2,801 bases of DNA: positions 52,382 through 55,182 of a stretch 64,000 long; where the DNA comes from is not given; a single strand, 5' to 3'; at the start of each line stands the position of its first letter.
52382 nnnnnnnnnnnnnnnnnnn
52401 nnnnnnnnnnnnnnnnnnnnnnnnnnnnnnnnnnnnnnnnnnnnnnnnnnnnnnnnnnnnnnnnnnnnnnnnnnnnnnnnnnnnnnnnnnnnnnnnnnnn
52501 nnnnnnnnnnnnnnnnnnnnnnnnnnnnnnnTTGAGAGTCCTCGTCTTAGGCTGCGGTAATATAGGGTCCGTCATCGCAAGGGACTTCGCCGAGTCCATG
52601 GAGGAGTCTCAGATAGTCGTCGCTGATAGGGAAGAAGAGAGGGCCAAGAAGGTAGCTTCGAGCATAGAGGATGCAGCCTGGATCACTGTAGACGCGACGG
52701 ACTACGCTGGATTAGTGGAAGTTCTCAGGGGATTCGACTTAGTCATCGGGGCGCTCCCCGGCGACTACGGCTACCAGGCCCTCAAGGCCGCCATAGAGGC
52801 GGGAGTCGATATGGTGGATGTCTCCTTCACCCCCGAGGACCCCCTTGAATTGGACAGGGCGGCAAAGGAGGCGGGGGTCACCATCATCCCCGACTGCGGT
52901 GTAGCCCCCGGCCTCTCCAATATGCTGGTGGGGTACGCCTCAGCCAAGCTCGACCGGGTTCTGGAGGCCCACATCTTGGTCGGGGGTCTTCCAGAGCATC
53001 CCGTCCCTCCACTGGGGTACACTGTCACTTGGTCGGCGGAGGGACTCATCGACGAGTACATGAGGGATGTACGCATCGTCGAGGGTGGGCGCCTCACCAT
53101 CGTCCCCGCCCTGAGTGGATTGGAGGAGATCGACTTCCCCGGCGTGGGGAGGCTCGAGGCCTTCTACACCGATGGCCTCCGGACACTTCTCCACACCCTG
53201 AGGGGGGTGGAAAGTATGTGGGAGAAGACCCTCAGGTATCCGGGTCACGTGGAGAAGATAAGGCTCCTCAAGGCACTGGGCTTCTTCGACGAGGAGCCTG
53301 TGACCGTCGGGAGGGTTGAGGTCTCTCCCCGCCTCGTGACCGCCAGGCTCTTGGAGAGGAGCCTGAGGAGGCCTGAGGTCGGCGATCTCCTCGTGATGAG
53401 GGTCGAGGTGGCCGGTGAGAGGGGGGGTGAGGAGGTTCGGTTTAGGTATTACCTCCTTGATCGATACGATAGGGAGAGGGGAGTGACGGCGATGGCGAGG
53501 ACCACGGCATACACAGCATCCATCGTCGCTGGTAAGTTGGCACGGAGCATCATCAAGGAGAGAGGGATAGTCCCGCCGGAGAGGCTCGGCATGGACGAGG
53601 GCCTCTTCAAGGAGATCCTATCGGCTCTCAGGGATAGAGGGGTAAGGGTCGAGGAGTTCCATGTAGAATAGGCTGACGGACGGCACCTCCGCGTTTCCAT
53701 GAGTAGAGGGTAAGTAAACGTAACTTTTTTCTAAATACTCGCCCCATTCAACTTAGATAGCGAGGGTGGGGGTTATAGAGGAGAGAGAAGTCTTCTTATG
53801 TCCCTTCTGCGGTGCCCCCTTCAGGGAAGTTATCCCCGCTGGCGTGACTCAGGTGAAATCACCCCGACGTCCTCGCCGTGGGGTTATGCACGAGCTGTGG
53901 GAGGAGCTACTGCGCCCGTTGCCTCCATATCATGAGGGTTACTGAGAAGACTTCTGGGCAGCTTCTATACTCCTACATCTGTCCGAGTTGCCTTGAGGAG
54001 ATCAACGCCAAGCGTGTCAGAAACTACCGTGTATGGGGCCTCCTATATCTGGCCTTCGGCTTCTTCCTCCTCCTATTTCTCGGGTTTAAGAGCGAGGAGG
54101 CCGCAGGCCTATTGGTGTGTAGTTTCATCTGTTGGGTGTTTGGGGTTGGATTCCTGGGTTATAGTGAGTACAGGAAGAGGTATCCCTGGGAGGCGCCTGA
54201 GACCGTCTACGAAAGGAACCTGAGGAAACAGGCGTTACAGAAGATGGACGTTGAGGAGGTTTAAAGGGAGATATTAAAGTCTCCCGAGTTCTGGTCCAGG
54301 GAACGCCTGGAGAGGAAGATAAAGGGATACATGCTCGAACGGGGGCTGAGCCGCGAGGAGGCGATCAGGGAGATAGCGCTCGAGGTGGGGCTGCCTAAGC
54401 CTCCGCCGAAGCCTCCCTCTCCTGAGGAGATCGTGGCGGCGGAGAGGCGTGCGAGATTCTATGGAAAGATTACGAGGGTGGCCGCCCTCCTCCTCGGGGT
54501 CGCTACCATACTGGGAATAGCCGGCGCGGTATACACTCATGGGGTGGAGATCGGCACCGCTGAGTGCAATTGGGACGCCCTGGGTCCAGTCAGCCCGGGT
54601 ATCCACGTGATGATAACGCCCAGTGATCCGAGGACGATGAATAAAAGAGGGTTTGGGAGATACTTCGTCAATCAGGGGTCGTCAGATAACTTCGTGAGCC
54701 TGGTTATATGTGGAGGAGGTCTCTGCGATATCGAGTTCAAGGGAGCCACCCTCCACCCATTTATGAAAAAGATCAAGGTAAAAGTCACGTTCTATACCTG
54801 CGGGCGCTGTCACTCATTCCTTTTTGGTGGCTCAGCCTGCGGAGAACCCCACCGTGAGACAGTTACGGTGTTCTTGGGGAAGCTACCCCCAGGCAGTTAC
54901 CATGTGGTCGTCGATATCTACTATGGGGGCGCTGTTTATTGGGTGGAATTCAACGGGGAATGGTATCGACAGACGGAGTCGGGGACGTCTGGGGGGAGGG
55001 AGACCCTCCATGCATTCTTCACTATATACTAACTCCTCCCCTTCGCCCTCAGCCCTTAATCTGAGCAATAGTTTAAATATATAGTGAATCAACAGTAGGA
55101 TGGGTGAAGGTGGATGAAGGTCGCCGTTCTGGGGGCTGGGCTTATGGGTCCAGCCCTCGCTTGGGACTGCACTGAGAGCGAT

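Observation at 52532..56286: Two paralogous saccharopine-dehydrogenase-family oxidoreductases flank Zn-ribbon and Cys-rich membrane proteins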

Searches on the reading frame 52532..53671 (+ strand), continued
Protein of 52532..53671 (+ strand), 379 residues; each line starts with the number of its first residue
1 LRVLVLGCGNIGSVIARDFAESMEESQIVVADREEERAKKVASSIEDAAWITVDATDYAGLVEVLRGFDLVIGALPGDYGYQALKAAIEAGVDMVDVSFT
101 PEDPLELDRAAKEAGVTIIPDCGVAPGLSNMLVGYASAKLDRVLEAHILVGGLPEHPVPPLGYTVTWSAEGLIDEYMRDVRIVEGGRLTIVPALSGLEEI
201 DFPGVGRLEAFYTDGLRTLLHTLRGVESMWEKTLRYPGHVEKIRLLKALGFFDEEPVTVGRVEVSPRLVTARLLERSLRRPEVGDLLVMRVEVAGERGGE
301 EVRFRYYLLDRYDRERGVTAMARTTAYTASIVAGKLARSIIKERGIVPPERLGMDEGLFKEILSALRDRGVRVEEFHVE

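Call 62: list_cluster_members(proteins=[P0121, P0001, P0241])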
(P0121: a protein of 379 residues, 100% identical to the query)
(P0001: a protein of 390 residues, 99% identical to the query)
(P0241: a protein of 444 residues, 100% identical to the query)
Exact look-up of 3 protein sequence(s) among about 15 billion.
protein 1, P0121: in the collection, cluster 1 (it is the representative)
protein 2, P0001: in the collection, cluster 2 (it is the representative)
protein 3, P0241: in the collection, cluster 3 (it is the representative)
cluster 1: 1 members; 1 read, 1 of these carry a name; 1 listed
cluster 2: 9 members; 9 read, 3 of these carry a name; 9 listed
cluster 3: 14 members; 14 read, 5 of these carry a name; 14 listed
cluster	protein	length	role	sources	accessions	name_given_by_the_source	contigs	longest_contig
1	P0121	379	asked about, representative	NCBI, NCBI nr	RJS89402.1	saccharopine dehydrogenase family protein [Candidatus Bathyarchaeota archaeon] | MAG: saccharopine dehydrogenase family protein [Candidatus Bathyarchaeota archaeon]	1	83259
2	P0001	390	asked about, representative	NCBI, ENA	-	-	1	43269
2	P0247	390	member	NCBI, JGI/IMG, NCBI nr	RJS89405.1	hypothetical protein CW700_04565 [Candidatus Bathyarchaeota archaeon] | MAG: hypothetical protein CW700_04565 [Candidatus Bathyarchaeota archaeon]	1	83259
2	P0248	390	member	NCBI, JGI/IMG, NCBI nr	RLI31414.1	hypothetical protein DRO56_05195 [Candidatus Bathyarchaeota archaeon] | MAG: hypothetical protein DRO56_05195 [Candidatus Bathyarchaeota archaeon]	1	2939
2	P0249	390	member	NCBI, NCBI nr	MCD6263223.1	saccharopine dehydrogenase NADP-binding domain-containing protein [Candidatus ...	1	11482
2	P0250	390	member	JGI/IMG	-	-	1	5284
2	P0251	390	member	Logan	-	-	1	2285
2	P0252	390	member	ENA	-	-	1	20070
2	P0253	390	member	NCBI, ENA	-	-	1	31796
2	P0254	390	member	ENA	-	-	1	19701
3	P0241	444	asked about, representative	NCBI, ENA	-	-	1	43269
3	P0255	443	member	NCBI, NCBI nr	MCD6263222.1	hypothetical protein J7L60_02265, partial [Candidatus Bathyarchaeota archaeon] | hypothetical protein [Candidatus Bathyarchaeota archaeon]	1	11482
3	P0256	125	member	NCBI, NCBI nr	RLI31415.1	hypothetical protein DRO56_05200 [Candidatus Bathyarchaeota archaeon] | MAG: hypothetical protein DRO56_05200 [Candidatus Bathyarchaeota archaeon]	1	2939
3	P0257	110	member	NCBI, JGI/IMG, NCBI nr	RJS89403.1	hypothetical protein CW700_04555 [Candidatus Bathyarchaeota archaeon] | MAG: hypothetical protein CW700_04555 [Candidatus Bathyarchaeota archaeon]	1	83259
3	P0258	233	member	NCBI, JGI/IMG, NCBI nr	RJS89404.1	hypothetical protein CW700_04560 [Candidatus Bathyarchaeota archaeon] | MAG: hypothetical protein CW700_04560 [Candidatus Bathyarchaeota archaeon]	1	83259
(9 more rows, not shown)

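Call 64: search_protein_families(library=pfam, proteins=[L103:317-1660:+, L103:1697-3151:-, L103:3170-4888:+, L103:9296-10435:+, L103:15671-17131:-, L113:9257-10126:+], max_evalue=0.0001)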
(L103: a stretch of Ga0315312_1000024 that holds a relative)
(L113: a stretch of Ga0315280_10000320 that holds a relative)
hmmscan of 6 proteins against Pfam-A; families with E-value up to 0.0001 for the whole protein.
L103:317-1660:+ (447 aa): 1 family
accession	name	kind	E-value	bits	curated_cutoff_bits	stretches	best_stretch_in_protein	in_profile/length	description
PF00202.27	Aminotran_3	-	5.9e-60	203.5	30.5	1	39-413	8-371/403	Aminotransferase class-III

L103:1697-3151:- (484 aa): 2 families
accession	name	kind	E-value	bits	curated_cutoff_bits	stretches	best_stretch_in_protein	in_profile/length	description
PF01546.33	Peptidase_M20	-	8.2e-15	55.7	24.6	1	97-458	6-191/206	Peptidase family M20/M25/M40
PF07687.19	M20_dimer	-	3e-12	46.9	21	1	234-376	18-104/107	Peptidase dimerisation domain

L103:3170-4888:+ (572 aa): 2 families
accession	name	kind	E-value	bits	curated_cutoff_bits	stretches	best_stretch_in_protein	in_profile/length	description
PF07969.17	Amidohydro_3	-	5.6e-34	118.8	29.7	2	381-549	320-472/472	Amidohydrolase family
PF01979.26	Amidohydro_1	-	6.6e-12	45.8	25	1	462-548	268-345/345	Amidohydrolase family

L103:9296-10435:+ (379 aa): 3 families
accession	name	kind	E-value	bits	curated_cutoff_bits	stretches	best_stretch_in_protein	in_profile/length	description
PF00155.27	Aminotran_1_2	-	5.6e-43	147.9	19.7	1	55-365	36-361/361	Aminotransferase class I and II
PF00266.25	Aminotran_5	-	3.6e-06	26.6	21.5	1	86-193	68-177/371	Aminotransferase class-V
PF01053.26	Cys_Met_Meta_PP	-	2.7e-05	23.3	27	1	89-194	77-176/381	Cys/Met metabolism PLP-dependent enzyme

L103:15671-17131:- (486 aa): 0 families

L113:9257-10126:+ (289 aa): 0 families

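Call 76: predict_structure(alignment_id=A2)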
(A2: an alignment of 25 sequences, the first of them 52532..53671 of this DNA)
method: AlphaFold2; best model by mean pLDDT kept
length: 379 residues; sequences in the alignment: 25
mean_pLDDT: 90.1   pTM: 0.90
mean pLDDT of the five models: 90.1, 87.4, 87.1, 78.7, 77.6
residues with pLDDT >= 90: 241; 70-90: 125; 50-70: 13; < 50: 0
segments of 3 or more residues with pLDDT < 50: none
pLDDT, mean of each block of 10 residues (from residue 1): 92 93 93 94 95 92 97 86 95 84 89 96 75 95 95 87 77 82 94 92 93 86 92 93 89 83 84 83 84 95 95 87 91 95 94 96 94 84
secondary structure, 60 per line:
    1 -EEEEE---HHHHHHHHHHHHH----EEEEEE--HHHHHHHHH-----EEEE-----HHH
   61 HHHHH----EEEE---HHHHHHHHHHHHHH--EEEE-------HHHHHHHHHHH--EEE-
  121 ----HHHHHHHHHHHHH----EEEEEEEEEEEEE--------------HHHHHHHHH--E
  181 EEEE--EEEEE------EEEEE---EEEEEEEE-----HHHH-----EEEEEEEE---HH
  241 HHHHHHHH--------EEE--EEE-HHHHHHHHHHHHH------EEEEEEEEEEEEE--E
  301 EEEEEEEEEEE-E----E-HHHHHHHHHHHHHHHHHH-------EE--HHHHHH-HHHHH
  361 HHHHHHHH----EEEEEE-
elements in order: E2-6 H10-22 E27-32 H35-43 E49-52 H58-65 E70-73 H77-90 E93-96 H104-114 E117-119 H125-137 E142-154 H169-177 E180-184 E187-191 E198-202 E206-213 H219-222 E228-235 H239-248 E257-259 E262-264 H266-278 E285-297 E300-311 H320-337 H349-354 H356-368 E373-378

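Call 80: fold_search(model_id=the predicted structure, library=pdb)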
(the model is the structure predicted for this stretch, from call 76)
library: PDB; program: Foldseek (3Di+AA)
matches with E <= 10: 1739; with E <= 0.001: 538
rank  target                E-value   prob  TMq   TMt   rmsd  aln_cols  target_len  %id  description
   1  3abi_A                6.9e-43  1.00  0.87  0.94   2.2       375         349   42  Crystal Structure of L-Lysine Dehydrogenase from Hyperthermophilic Archaeon Pyrococcus horikoshii (released 2009-12-29)
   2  3abi_B                3.0e-41  1.00  0.83  0.90   2.8       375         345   42  Crystal Structure of L-Lysine Dehydrogenase from Hyperthermophilic Archaeon Pyrococcus horikoshii (released 2009-12-29)
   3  8deb_A                2.0e-30  1.00  0.86  0.82   3.1       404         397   20  Bacteroides fragilis carboxyspermidine dehydrogenase (released 2023-08-02)
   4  5o1p                  1.1e-29  1.00  0.81  0.70   4.2       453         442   22  Crystal structure of human aminoadipate semialdehyde synthase, saccharopine dehydrogenase. (released 2017-06-28)
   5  8h4z_C                2.0e-29  1.00  0.81  0.81   3.4       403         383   19  Crystal structure of carboxyspermidine dehydrogenase from Helicobacter pylori in space group P21212 (released 2022-11-09)
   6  5l78_B                2.1e-29  1.00  0.79  0.70   5.3       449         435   22  Crystal structure of human aminoadipate semialdehyde synthase, saccharopine dehydrogenase domain (in NAD+ bound form) (released 2017-05-10)
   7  8deb_B                2.4e-29  1.00  0.83  0.83   3.3       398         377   20  Bacteroides fragilis carboxyspermidine dehydrogenase (released 2023-08-02)
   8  4ina_A                2.9e-29  1.00  0.81  0.78   3.8       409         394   22  Crystal Structure of the Q7MSS8_WOLSU protein from Wolinella succinogenes. Northeast Structural Genomics Consortium Ta (released 2013-01-16)
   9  2axq                  3.7e-29  1.00  0.78  0.67   6.0       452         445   20  Apo histidine-tagged saccharopine dehydrogenase (L-Glu forming) from Saccharomyces cerevisiae (released 2006-08-15)
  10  4ina_B                8.6e-29  1.00  0.82  0.79   3.6       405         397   21  Crystal Structure of the Q7MSS8_WOLSU protein from Wolinella succinogenes. Northeast Structural Genomics Consortium Ta (released 2013-01-16)
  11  8h4z_D                8.6e-29  1.00  0.82  0.79   3.6       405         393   18  Crystal structure of carboxyspermidine dehydrogenase from Helicobacter pylori in space group P21212 (released 2022-11-09)
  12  8h50_C                1.0e-28  1.00  0.83  0.80   3.4       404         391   19  Crystal structure of carboxyspermidine dehydrogenase from Helicobacter pylori in space group C2221 (released 2022-11-09)
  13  8h50_B                1.5e-28  1.00  0.83  0.81   3.3       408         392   18  Crystal structure of carboxyspermidine dehydrogenase from Helicobacter pylori in space group C2221 (released 2022-11-09)
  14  8h4z_A                1.9e-28  1.00  0.83  0.80   3.4       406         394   18  Crystal structure of carboxyspermidine dehydrogenase from Helicobacter pylori in space group P21212 (released 2022-11-09)
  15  5l78_A                2.0e-28  1.00  0.83  0.73   4.7       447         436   22  Crystal structure of human aminoadipate semialdehyde synthase, saccharopine dehydrogenase domain (in NAD+ bound form) (released 2017-05-10)
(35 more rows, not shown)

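Call 89: search_protein_families(library=pfam, proteins=[L088:3210-4532:-, L100:6263-7438:-, L100:7671-8792:+, L100:10233-11359:+], max_evalue=0.0001)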
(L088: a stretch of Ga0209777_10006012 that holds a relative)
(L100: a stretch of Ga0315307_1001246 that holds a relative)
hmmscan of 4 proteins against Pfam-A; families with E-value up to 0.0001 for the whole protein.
L088:3210-4532:- (440 aa): 2 families
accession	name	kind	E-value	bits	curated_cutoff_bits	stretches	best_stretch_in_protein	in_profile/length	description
PF00464.25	SHMT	-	6.4e-67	226.3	27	1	33-404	9-397/399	Serine hydroxymethyltransferase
PF01212.27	Beta_elim_lyase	-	1.5e-07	31.5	27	1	104-409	52-268/288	Beta-eliminating lyase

L100:6263-7438:- (391 aa): 4 families
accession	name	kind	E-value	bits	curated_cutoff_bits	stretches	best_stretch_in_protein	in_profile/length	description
PF00155.27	Aminotran_1_2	-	8.9e-77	259.1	19.7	1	30-380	2-360/361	Aminotransferase class I and II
PF01041.23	DegT_DnrJ_EryC1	-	2.7e-11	43.8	19.8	1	94-202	43-145/360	DegT/DnrJ/EryC1/StrS aminotransferase family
PF01053.26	Cys_Met_Meta_PP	-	6.5e-07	28.7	27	1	99-205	76-176/381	Cys/Met metabolism PLP-dependent enzyme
PF00266.25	Aminotran_5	-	7.1e-06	25.7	21.5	1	88-204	59-177/371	Aminotransferase class-V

L100:7671-8792:+ (373 aa): 2 families
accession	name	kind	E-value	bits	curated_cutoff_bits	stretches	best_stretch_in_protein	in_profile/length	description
PF00155.27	Aminotran_1_2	-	2.1e-44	152.6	19.7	1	54-363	36-360/361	Aminotransferase class I and II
PF00266.25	Aminotran_5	-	2.8e-06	27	21.5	1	70-192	53-177/371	Aminotransferase class-V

L100:10233-11359:+ (375 aa): 1 family
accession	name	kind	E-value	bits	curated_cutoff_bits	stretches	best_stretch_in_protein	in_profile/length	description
PF03415.19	Peptidase_C11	-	1.7e-52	179.6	25.8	1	40-332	1-296/359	Clostripain family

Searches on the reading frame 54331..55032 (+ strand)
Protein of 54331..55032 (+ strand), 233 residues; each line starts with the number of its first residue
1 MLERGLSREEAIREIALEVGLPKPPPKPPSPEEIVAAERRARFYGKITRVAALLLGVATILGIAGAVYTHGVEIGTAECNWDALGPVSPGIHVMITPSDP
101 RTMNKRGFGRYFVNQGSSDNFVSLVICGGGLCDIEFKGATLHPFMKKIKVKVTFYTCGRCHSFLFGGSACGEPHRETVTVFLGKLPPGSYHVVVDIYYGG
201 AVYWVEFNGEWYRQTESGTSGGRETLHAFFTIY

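Call 3: search_protein_families(library=pfam, proteins=[window:54331-55032:+], max_evalue=0.01)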
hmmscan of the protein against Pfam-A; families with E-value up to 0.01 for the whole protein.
window:54331-55032:+ (233 aa): 0 families

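Call 5: search_protein_families(library=ncbifam, proteins=[window:54331-55032:+], max_evalue=0.001)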
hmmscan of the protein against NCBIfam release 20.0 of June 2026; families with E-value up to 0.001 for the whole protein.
window:54331-55032:+ (233 aa): 0 families

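Call 87: search_protein_representatives(protein=window:54331-55032:+)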
Query: 233 residues. Proteins with E-value up to 0.001 (for the whole library): 8; up to 1e-10: 4; up to 1e-30: 3. The best 8 are listed.
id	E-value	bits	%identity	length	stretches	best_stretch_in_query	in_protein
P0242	2.5e-80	286.1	58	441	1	1-232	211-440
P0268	3.5e-48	180.8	75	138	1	2-115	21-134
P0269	1.1e-43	166.1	48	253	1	53-232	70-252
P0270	1.3e-30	123.2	38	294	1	41-216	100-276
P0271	1.4e-10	57.6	33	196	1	78-211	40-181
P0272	1.5e-10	57.6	34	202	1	72-206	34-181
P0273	2.8e-06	43.6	26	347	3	66-118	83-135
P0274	7.0e-04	35.7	45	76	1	171-232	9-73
